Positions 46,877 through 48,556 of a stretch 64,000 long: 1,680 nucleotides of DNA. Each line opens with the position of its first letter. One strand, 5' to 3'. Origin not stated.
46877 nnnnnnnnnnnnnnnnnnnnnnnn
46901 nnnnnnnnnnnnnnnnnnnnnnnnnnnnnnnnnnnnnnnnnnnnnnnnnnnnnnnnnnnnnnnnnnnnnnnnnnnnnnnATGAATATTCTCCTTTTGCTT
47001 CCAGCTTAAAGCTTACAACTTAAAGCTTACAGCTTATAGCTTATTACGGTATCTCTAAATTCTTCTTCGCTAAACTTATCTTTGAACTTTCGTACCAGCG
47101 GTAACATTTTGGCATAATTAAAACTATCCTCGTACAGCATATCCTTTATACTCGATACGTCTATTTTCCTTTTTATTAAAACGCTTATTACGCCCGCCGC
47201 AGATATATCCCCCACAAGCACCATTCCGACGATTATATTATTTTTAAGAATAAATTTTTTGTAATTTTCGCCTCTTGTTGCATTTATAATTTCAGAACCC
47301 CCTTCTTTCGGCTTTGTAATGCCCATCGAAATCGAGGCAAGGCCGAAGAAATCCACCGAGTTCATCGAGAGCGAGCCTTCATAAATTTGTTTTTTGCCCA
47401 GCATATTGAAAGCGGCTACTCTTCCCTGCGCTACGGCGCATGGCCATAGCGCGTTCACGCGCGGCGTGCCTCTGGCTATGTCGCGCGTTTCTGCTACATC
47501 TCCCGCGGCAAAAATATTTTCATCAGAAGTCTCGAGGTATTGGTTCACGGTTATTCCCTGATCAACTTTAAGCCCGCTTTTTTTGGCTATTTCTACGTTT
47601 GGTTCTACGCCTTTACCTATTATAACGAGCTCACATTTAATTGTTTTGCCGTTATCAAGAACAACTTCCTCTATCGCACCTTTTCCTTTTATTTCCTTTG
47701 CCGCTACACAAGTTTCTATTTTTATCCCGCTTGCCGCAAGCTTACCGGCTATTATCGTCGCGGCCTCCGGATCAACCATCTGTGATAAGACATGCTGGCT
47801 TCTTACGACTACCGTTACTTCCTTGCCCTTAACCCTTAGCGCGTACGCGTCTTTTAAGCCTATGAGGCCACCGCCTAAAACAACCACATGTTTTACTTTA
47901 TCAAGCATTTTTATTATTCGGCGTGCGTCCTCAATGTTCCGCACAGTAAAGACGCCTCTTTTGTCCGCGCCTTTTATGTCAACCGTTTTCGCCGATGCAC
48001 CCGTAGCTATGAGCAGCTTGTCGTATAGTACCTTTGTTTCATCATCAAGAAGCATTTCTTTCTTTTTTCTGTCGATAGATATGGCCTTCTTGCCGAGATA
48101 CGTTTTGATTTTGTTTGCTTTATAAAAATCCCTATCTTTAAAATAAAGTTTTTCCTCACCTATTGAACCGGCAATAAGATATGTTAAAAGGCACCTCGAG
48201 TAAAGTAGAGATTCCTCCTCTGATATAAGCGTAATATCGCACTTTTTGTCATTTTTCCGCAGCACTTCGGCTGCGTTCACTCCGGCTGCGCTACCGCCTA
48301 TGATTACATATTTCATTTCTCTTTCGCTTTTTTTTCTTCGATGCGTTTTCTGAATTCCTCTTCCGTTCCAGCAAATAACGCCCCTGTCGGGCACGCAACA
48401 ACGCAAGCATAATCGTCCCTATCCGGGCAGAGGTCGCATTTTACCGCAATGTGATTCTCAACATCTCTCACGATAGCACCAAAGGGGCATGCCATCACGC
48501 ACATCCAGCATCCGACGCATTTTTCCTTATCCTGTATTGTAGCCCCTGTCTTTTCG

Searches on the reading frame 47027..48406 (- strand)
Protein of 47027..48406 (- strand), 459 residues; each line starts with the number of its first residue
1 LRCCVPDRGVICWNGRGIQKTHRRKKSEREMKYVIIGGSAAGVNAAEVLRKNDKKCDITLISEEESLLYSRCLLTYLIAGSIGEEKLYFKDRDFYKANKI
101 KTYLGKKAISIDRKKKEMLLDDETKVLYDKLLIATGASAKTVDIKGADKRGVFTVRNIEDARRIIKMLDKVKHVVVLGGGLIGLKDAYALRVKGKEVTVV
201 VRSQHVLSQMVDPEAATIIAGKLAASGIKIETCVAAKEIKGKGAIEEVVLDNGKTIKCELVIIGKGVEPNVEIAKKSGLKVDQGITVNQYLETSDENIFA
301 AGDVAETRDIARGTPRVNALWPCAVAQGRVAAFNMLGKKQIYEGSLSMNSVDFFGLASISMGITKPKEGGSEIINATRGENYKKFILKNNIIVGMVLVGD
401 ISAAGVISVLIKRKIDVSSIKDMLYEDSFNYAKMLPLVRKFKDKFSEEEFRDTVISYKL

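Call 79: search_protein_families(library=pfam, proteins=[window:47027-48406:-])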
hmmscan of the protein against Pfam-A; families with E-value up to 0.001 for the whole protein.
window:47027-48406:- (459 aa): 7 families
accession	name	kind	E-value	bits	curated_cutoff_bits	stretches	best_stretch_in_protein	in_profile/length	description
PF07992.20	Pyr_redox_2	-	4.9e-65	220.3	26.1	1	31-328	1-291/291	Pyridine nucleotide-disulphide oxidoreductase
PF00070.33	Pyr_redox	-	1e-19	71.2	22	1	173-251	1-80/82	Pyridine nucleotide-disulphide oxidoreductase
PF18267.7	Rubredoxin_C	-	8.5e-12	45.3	25.9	1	349-415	3-70/70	Rubredoxin NAD+ reductase C-terminal domain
PF13738.12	Pyr_redox_3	-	2.4e-11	43.9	30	1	96-302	92-305/305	Pyridine nucleotide-disulphide oxidoreductase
PF03486.20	HI0933_like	-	5.1e-05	23.3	50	0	32-63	2-31/244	HI0933-like protein Rossmann domain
PF13450.12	NAD_binding_8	-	7e-05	23.5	21.9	0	35-61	1-25/68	NAD(P)-binding Rossmann-like domain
PF13241.12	NAD_binding_7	-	0.00098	20.1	22.1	0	172-205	8-42/104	Putative NAD(P)-binding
